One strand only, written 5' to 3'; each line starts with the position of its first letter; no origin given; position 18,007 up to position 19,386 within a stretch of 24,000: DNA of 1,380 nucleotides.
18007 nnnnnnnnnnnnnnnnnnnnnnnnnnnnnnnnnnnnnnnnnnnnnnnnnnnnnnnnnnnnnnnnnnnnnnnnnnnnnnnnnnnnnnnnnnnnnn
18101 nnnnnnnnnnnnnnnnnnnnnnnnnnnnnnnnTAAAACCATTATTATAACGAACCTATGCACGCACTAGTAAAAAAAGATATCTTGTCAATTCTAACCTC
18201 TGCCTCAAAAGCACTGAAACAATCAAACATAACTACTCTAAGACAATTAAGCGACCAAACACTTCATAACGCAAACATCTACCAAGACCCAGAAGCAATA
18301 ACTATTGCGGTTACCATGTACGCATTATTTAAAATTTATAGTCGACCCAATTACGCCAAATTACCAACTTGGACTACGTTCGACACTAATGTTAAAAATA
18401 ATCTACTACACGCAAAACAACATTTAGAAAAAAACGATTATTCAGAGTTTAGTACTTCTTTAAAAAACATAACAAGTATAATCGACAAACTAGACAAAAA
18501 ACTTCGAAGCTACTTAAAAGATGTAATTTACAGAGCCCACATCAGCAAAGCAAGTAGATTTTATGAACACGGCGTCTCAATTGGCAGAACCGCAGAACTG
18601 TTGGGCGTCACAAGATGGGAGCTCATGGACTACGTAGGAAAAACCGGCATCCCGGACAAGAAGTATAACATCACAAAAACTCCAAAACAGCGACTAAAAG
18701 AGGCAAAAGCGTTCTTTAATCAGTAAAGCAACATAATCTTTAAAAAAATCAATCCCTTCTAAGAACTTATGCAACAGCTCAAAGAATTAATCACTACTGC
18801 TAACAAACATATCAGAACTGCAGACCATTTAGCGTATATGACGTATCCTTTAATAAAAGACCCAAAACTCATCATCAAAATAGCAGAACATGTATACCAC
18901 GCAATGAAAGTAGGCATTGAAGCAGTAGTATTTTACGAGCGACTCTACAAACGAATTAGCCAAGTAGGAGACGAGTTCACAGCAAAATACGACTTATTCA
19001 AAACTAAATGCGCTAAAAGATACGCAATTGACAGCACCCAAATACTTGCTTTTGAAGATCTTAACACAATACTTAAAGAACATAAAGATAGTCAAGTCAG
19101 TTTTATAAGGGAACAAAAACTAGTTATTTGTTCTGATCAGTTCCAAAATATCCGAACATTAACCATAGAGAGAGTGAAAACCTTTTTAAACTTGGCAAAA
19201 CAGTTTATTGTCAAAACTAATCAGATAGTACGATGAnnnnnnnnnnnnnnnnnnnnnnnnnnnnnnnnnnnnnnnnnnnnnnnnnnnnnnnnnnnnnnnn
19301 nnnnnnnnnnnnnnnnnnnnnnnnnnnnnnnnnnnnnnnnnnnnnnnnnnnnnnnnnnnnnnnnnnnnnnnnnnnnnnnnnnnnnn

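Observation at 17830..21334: Uncharacterised seven-gene cluster built around a MinD/ParA ATPase, with an HTH protein and two tandem paralog pairs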

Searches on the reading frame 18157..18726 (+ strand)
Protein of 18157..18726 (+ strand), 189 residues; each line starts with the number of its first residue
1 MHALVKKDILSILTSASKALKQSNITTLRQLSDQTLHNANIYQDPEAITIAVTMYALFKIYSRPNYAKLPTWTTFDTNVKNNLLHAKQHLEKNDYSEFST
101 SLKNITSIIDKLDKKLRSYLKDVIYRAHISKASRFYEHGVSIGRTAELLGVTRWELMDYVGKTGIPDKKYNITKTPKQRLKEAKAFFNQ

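Call 4: search_protein_families(library=pfam, proteins=[window:18157-18726:+], max_evalue=1)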
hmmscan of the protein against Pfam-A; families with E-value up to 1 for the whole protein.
window:18157-18726:+ (189 aa): 7 families
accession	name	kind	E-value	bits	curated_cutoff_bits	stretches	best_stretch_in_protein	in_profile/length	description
PF03683.19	UPF0175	-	0.0002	21.4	27.9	1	133-166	26-60/75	Uncharacterised protein family (UPF0175)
PF02561.19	FliS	-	0.0049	17.6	26.7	1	82-117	28-63/115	Flagellar protein FliS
PF11971.13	CAMSAP_CH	-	0.05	13.9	27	1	14-49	47-82/85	CAMSAP CH domain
PF03087.19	BPS1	-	0.06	13.5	23.5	1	5-116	94-207/238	Protein BPS1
PF22622.2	MFE-2_hydrat-2_N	-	0.15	12.3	27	1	42-116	26-100/130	MFE-2 hydratase 2 N-terminal domain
PF01156.24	IU_nuc_hydro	-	0.17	11.9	34.2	1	36-115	159-226/297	Inosine-uridine preferring nucleoside hydrolase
PF22259.3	GPR128_GAIN_subdomA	-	0.19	12.6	22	1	11-53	23-64/101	GPR128, GAIN subdomain A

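Call 5: search_protein_families(library=ncbifam, proteins=[window:18157-18726:+], max_evalue=1)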
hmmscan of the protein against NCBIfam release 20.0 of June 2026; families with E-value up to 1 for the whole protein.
window:18157-18726:+ (189 aa): 2 families
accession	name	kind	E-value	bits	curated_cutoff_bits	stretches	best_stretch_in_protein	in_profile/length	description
NF009591.0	PRK13032.1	equivalog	0.023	14.4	303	1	60-122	19-79/149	chemotaxis-inhibiting protein CHIPS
NF041457.1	reg_protDegQ_Bacil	equivalog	0.58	10.3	80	1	90-114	16-39/46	degradation enzyme regulation protein DegQ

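Call 32: search_solved_structures(query=A3, max_evalue=10, show_alignments=2)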
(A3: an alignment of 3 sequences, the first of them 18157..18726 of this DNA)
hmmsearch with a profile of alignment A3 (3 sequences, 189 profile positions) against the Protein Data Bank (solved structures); distinct sequences matched with E-value up to 10: 4.
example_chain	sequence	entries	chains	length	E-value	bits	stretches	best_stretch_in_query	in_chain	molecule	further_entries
8h2i_ch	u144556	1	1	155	0.33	13.9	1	56-130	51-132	P15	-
3tix_B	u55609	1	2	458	0.49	13.4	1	23-100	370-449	Chromo domain-containing protein 1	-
3mlg_A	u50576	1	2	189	0.83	12.6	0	81-121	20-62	2X chimera of Helicobacter pylori protein HP0242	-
21gi_A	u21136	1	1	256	9.3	9.2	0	81-121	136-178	A designed protein Three-twist Knot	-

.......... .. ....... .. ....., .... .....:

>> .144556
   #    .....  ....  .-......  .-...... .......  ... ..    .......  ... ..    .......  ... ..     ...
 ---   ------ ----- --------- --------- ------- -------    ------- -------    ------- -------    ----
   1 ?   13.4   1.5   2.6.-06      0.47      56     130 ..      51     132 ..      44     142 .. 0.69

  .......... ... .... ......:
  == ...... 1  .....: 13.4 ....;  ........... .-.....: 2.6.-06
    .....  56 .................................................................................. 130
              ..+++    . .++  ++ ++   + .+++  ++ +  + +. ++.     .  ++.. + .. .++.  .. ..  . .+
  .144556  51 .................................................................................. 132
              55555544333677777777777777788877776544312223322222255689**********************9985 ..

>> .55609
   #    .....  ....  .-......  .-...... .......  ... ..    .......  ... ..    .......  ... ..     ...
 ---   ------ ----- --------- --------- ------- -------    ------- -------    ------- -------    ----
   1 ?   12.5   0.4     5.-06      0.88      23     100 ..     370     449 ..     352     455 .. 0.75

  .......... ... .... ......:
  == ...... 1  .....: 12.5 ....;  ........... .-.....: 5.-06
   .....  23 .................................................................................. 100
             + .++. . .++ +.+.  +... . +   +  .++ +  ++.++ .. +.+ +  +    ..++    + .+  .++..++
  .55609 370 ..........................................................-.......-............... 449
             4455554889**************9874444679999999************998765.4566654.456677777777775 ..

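Call 35: find_homologous_proteins(query=window:18157-18726:+, max_evalue=0.001)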
Query window:18157-18726:+ (189 aa): 95 proteins with E <= 0.001 among 190 candidates.
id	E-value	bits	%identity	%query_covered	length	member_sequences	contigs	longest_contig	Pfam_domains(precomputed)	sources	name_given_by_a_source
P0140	2.1e-118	410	100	100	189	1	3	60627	-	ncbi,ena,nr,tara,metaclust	ncbi:hypothetical protein CL622_08090 [archaeon]|nr:hypothetical protein [archaeon]|tara:strand:+ st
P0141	5.1e-68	246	58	99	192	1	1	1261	-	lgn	-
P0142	1.9e-65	238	57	99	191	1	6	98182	-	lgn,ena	-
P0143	6.7e-65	236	56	99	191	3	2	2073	-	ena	-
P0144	6.6e-63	229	56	99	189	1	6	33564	-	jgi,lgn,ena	-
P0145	1.3e-54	202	51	99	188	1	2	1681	-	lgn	-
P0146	5.4e-54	200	52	97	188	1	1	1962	PF03683.20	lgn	-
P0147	6.4e-54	200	51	99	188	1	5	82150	-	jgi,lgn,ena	jgi:hypothetical protein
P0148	1.0e-53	200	50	99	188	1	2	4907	PF03683.20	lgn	-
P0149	5.1e-52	194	50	99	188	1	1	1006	-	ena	-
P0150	1.8e-51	192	48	99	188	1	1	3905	-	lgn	-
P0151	5.2e-51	191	48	99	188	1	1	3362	-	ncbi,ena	-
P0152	1.1e-50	190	47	99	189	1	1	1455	-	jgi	jgi:hypothetical protein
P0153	2.4e-50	189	49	97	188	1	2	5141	-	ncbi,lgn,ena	-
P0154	2.1e-49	186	47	99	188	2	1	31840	PF03683.20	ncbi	ncbi:MAG: hypothetical protein AABX61_00690 [Nanoarchaeota archaeon]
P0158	1.8e-48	182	47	97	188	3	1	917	PF03683.20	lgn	-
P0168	5.8e-47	178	47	99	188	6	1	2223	PF03683.20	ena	-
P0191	4.2e-43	165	43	99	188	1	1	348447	-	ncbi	-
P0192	4.8e-43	165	48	95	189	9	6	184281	-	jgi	-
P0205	9.2e-42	161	43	97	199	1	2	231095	-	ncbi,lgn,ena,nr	ncbi:hypothetical protein J4216_01300 [Candidatus Woesearchaeota archaeon]|nr:hypothetical protein [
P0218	5.3e-37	145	41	99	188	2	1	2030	PF03683.20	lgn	-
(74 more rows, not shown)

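Call 37: find_encoding_contigs(protein=P0191, flank=5000, max_places=1)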
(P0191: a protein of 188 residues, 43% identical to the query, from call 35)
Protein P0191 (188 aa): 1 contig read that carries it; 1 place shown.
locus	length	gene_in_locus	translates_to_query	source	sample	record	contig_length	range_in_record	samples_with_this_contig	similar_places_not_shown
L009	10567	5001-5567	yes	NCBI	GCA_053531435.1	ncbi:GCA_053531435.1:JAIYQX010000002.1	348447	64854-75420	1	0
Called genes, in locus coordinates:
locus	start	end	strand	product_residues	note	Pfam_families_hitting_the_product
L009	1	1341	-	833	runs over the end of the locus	-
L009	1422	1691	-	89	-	PF14947:HTH_45, PF14277:DUF4364 (weak)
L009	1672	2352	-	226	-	-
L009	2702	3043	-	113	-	-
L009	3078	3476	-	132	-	PF01951:Archease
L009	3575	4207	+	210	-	PF03193:RsgA_GTPase (faint), PF09547:SpoIVA_ATPase (faint), PF00009:GTP_EFTU (weak), PF00735:Septin (weak), PF00071:Ras (faint), PF01926:MMR_HSR1, PF02421:FeoB_N (weak), PF00009:GTP_EFTU, +1 more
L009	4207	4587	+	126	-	PF09846:OapB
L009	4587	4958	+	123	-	PF09845:OapC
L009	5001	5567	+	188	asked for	-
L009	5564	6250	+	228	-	PF11848:DUF3368 (weak)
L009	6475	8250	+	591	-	-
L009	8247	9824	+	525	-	PF22352:K319L-like_PKD (faint), PF00801:PKD, PF18911:PKD_4, PF00801:PKD, PF18911:PKD_4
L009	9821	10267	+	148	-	-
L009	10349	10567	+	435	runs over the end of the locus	PF11614:FixG_C (faint), PF10633:NPCBM_assoc (faint)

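Call 38: find_encoding_contigs(protein=P0205, flank=5000, max_places=1)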
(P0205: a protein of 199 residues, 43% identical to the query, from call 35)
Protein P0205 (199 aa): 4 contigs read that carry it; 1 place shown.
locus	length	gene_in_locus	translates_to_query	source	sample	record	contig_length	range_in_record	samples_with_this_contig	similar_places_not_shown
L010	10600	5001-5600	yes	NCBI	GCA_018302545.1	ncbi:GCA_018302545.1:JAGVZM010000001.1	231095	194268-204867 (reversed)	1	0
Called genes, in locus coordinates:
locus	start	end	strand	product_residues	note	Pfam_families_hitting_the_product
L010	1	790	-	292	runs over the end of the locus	PF02355:SecD_SecF_C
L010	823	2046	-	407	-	PF04116:FA_hydroxylase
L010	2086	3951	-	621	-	PF00270:DEAD (faint), PF04851:ResIII (faint), PF00271:Helicase_C (faint), PF06733:DEAD_2, PF13307:Helicase_C_2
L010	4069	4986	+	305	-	-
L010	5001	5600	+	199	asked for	-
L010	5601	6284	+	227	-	PF11848:DUF3368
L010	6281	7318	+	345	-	-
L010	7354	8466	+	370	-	PF01490:Aa_trans, PF03222:Trp_Tyr_perm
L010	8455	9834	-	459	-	PF02934:GatB_N, PF02637:GatB_Yqey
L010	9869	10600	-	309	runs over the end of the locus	PF01544:CorA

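Call 52: predict_structure(alignment_id=A4)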
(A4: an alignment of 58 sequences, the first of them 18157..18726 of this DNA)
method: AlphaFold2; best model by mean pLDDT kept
length: 189 residues; sequences in the alignment: 58
mean_pLDDT: 82.5   pTM: 0.74
mean pLDDT of the five models: 82.5, 82.2, 79.7, 72.3, 72.2
residues with pLDDT >= 90: 94; 70-90: 56; 50-70: 26; < 50: 13
segments of 3 or more residues with pLDDT < 50: 162-173
pLDDT, mean of each block of 10 residues (from residue 1): 91 96 94 85 85 93 92 96 97 94 91 93 86 77 70 65 41 56 65
secondary structure, 60 per line:
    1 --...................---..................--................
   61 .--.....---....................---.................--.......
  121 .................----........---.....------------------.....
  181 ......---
elements in order: H3-21 H25-42 H45-61 H64-68 H72-91 H95-111 H114-137 H142-149 H153-157 H176-186

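Call 57: fold_search(model_id=the predicted structure, library=pdb)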
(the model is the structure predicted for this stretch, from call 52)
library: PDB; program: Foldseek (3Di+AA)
matches with E <= 10: 453; with E <= 0.001: 0
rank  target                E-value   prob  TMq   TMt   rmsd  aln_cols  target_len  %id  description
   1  6e9r_A                2.3e-01  0.63  0.28  0.31  11.9       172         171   12  DHF46 filament (released 2018-11-21)
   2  6m97                  2.6e-01  0.41  0.27  0.25  19.6       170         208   12  Crystal structure of the high-affinity copper transporter Ctr1 (released 2019-04-03)
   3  8tn1_A                2.8e-01  0.63  0.23  0.29  14.5       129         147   17  De novo designed protein binds poly ADP ribose polymerase inhibitors (PARPi) - apo (released 2024-04-24)
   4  5cwl_A                3.0e-01  0.80  0.35  0.37  11.4       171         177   13  Crystal structure of de novo designed helical repeat protein DHR54 (released 2015-12-16)
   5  6e9x_A                3.0e-01  0.75  0.34  0.37  11.3       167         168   12  DHF91 filament (released 2018-11-21)
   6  6m98                  3.1e-01  0.35  0.27  0.25  19.5       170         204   12  Crystal structure of the high-affinity copper transporter Ctr1 in complex with Cu(I) (released 2019-04-03)
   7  8e0n_F                3.6e-01  0.44  0.23  0.24  14.7       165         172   12  Homotrimeric variant of tcTRP9, BGL18 (released 2023-04-12)
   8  9nkg_X                4.0e-01  0.57  0.32  0.18  16.8       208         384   12  Structure of substrate engaged MIDN-bound human 26S proteasome, EB-MIDN (Composite map) (released 2025-05-07)
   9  8fiq_A                4.0e-01  0.47  0.27  0.29  15.2       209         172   12  Multi-state design of two-state switchable hinge proteins (released 2023-08-16)
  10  8fin_B                4.4e-01  0.69  0.35  0.37  12.7       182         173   13  Multi-state design of two-state switchable hinge proteins (released 2023-08-16)
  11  8fin_A                4.4e-01  0.69  0.34  0.36  11.4       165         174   13  Multi-state design of two-state switchable hinge proteins (released 2023-08-16)
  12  5cwl_B                5.6e-01  0.66  0.36  0.38  12.7       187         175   13  Crystal structure of de novo designed helical repeat protein DHR54 (released 2015-12-16)
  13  6w2r_A                5.8e-01  0.57  0.35  0.32  12.4       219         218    9  Junction 19, DHR54-DHR79 (released 2020-04-15)
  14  6fvt_R                6.1e-01  0.44  0.28  0.16  12.2       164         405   16  26S proteasome, s1 state (released 2018-08-22)
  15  5cwj                  6.4e-01  0.47  0.31  0.35  11.6       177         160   15  Crystal structure of de novo designed helical repeat protein DHR49 (released 2015-12-16)
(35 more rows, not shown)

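Call 68: search_protein_families(library=padloc, proteins=[window:18157-18726:+], max_evalue=0.1)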
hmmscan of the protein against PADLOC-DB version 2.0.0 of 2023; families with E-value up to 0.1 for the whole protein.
window:18157-18726:+ (189 aa): 3 families
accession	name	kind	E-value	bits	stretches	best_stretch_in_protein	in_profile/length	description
PDLC05076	PDC-S70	-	0.00036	18.7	1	140-166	41-67/94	-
PDLC04782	PDC-M71B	-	0.0013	15.6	1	77-125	94-142/525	-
PDLC00691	Effector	-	0.062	11.2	1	65-130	74-140/176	2TM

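Call 69: search_protein_families(library=phrogs, proteins=[window:18157-18726:+], max_evalue=0.1)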
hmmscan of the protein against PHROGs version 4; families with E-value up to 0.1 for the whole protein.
window:18157-18726:+ (189 aa): 1 family
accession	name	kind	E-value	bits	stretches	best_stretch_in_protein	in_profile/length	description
phrog_7039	-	moron, auxiliary metabolic gene and host takeover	0.047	14.4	1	60-122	19-79/149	chemotaxis inhibition protein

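Call 105: find_encoding_contigs(protein=P0192, flank=5000, max_places=3)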
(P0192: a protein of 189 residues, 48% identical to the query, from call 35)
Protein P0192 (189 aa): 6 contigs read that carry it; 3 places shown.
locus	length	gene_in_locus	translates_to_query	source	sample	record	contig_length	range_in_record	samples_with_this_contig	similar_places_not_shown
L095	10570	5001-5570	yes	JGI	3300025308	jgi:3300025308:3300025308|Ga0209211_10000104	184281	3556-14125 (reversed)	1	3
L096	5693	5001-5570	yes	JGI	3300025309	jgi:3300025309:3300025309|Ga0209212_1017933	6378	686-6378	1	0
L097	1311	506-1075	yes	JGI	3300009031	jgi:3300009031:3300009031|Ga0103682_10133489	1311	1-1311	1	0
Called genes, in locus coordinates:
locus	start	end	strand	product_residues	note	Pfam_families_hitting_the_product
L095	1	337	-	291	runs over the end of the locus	PF02355:SecD_SecF_C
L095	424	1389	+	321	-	-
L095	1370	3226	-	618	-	PF00270:DEAD (faint), PF04851:ResIII (weak), PF06733:DEAD_2, PF13307:Helicase_C_2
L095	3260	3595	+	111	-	-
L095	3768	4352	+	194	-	-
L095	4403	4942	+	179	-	-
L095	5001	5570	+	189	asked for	-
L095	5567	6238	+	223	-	PF11848:DUF3368 (faint)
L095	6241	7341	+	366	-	PF01490:Aa_trans (weak), PF03222:Trp_Tyr_perm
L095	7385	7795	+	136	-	-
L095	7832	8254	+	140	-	PF08570:DUF1761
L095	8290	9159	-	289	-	-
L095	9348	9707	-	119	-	-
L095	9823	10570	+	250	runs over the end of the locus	PF01978:TrmB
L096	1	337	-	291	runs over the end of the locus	PF02355:SecD_SecF_C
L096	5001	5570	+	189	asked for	-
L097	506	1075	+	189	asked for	-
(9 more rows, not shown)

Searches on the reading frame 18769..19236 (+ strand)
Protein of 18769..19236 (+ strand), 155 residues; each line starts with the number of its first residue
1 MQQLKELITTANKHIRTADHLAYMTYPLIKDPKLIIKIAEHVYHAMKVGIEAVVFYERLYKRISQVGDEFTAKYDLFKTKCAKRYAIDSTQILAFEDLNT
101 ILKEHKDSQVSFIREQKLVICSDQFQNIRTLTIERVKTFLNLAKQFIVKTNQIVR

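Call 4: search_protein_families(library=pfam, proteins=[window:18769-19236:+], max_evalue=1)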
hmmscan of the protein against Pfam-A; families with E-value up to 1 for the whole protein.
window:18769-19236:+ (155 aa): 1 family
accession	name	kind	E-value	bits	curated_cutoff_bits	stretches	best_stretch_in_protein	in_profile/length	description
PF23392.1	DUF7101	-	0.028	14.9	27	1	73-135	28-90/96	Domain of unknown function (DUF7101)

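Call 5: search_protein_families(library=ncbifam, proteins=[window:18769-19236:+], max_evalue=1)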
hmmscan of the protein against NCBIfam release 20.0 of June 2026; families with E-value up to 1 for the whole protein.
window:18769-19236:+ (155 aa): 0 families

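Call 68: search_protein_families(library=padloc, proteins=[window:18769-19236:+], max_evalue=0.1)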
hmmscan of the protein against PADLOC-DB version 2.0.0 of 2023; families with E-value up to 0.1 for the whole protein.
window:18769-19236:+ (155 aa): 1 family
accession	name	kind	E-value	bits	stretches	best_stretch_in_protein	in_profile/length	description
PDLC01963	CARF9--CARF_HEPN_TM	-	0.0025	15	1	57-129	236-302/342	-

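Call 69: search_protein_families(library=phrogs, proteins=[window:18769-19236:+], max_evalue=0.1)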
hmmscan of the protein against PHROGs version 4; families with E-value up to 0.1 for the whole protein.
window:18769-19236:+ (155 aa): 0 families
